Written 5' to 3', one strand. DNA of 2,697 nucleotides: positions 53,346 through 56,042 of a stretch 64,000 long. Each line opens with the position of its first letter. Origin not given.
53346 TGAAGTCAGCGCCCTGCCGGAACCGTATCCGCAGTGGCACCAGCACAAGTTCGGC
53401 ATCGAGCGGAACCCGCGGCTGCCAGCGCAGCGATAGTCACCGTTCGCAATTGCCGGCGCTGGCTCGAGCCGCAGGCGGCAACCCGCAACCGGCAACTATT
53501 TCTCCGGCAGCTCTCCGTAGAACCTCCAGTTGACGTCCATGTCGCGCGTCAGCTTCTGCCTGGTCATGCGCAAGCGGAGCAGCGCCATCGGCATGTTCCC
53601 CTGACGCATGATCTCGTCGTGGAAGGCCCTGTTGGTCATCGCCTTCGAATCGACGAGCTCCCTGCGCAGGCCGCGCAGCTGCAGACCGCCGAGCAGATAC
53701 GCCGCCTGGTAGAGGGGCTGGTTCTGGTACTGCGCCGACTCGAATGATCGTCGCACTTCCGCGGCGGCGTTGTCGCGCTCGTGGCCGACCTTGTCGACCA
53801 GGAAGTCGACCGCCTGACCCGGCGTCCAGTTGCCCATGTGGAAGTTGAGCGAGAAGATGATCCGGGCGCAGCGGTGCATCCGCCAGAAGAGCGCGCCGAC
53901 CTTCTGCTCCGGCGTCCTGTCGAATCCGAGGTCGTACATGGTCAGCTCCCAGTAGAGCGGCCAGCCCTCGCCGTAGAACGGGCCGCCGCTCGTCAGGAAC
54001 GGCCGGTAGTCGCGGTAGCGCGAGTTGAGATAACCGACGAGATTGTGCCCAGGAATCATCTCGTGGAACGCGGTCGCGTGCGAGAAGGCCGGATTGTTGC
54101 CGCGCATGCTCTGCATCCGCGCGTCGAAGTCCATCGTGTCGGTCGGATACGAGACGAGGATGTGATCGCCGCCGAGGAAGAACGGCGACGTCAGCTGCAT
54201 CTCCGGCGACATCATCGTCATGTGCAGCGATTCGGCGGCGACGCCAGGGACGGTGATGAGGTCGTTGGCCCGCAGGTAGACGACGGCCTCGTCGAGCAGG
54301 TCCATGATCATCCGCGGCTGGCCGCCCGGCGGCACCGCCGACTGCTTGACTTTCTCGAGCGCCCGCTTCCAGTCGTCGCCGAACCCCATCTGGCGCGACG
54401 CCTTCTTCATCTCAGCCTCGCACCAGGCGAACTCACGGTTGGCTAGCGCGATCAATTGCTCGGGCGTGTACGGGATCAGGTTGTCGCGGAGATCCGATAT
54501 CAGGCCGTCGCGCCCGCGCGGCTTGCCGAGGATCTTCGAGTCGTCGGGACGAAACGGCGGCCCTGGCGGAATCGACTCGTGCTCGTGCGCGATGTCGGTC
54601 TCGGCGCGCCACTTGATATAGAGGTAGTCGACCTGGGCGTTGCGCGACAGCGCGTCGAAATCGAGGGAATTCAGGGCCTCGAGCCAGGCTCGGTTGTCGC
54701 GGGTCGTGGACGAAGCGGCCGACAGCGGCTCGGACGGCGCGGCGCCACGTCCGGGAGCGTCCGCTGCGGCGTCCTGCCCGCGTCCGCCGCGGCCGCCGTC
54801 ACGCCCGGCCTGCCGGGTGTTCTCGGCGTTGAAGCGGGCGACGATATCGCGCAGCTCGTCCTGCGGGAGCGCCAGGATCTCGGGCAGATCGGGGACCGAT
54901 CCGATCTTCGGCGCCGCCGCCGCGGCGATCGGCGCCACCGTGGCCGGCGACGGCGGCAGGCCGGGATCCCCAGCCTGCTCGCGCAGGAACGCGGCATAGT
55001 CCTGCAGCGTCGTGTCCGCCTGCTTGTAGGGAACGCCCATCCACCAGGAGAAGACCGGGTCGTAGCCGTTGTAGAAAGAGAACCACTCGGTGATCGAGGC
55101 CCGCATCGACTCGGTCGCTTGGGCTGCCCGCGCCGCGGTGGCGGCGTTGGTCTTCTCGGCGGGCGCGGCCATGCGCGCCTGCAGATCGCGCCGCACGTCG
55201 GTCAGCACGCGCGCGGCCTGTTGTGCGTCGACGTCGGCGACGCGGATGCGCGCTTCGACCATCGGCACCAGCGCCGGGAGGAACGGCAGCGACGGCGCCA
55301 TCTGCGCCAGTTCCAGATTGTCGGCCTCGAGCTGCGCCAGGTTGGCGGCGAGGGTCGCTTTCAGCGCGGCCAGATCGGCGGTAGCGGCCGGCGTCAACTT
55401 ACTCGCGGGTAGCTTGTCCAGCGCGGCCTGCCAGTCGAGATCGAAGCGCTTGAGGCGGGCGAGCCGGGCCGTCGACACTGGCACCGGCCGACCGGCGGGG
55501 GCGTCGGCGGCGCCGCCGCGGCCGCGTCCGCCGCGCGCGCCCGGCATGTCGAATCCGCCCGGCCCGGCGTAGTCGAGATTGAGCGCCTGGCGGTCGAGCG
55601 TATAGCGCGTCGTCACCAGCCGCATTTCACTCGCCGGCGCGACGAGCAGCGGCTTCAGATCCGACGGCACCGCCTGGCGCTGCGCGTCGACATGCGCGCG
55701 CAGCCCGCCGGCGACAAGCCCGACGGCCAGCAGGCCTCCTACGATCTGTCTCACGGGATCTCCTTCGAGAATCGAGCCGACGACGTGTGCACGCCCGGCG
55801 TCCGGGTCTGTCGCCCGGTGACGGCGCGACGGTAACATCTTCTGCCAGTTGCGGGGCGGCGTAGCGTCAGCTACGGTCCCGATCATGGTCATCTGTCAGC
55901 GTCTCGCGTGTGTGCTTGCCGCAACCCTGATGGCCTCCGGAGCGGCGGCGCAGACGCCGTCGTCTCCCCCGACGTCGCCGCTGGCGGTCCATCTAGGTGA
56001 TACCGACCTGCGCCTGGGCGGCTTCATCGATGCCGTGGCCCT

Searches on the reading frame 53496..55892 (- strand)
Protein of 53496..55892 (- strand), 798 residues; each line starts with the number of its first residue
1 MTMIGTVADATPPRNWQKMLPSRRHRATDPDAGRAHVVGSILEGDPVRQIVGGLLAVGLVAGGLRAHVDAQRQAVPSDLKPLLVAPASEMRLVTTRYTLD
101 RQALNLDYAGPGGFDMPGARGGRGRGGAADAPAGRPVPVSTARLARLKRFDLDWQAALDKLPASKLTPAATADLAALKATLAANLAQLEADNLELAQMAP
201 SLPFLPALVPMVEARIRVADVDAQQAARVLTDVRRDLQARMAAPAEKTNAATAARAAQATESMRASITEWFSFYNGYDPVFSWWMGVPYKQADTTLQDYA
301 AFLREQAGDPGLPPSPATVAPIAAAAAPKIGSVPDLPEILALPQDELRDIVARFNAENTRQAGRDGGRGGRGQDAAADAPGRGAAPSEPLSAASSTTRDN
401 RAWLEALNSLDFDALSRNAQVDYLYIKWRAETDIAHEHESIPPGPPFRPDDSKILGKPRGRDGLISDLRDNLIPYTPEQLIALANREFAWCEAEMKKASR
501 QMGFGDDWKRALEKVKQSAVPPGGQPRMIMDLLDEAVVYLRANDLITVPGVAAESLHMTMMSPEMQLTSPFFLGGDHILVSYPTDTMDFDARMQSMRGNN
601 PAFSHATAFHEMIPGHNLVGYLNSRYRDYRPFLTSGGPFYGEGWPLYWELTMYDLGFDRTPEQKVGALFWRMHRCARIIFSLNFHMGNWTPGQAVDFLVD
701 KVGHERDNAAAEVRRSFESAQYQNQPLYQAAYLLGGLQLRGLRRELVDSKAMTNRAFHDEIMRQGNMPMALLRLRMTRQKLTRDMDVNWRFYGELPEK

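Call 14: search_protein_families(library=pfam, proteins=[window:53496-55892:-], max_evalue=0.001)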
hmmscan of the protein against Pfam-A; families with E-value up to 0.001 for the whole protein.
window:53496-55892:- (798 aa): 1 family
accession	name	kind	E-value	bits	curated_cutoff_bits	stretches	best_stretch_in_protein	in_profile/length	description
PF05960.17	DUF885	-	7.6e-43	148.4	32.4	1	473-775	228-531/532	Bacterial protein of unknown function (DUF885)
